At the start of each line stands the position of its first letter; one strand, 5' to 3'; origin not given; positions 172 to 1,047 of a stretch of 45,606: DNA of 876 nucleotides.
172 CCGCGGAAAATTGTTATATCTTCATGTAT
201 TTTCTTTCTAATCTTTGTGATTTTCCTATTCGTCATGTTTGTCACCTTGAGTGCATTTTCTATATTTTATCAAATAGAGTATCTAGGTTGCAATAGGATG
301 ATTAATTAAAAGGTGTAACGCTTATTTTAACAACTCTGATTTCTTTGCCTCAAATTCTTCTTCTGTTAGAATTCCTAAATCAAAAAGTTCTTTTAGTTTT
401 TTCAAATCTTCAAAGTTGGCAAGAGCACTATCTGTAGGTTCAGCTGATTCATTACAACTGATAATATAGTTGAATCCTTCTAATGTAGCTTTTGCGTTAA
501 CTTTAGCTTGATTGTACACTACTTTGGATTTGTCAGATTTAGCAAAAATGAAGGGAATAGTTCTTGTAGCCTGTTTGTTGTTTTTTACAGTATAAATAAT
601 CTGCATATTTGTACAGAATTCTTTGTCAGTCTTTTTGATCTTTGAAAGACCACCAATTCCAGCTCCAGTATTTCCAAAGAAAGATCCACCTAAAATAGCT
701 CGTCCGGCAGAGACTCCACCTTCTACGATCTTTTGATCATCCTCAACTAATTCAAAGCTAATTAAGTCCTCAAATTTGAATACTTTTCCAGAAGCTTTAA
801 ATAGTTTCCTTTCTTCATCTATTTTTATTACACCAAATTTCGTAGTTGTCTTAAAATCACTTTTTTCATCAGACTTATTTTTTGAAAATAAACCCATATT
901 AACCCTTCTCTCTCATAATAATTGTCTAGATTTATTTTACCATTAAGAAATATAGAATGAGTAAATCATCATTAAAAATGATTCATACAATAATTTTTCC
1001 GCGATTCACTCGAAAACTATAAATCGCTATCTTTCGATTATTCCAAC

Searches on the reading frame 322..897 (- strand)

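Call 84: search_protein_families(library=pfam, proteins=[window:322-897:-], max_evalue=0.001)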
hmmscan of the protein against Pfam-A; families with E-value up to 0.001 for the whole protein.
window:322-897:- (191 aa): 1 family
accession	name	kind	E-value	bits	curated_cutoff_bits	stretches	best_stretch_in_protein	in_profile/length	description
PF09851.14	SHOCT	-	2.2e-08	34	27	1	165-190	3-28/28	Short C-terminal domain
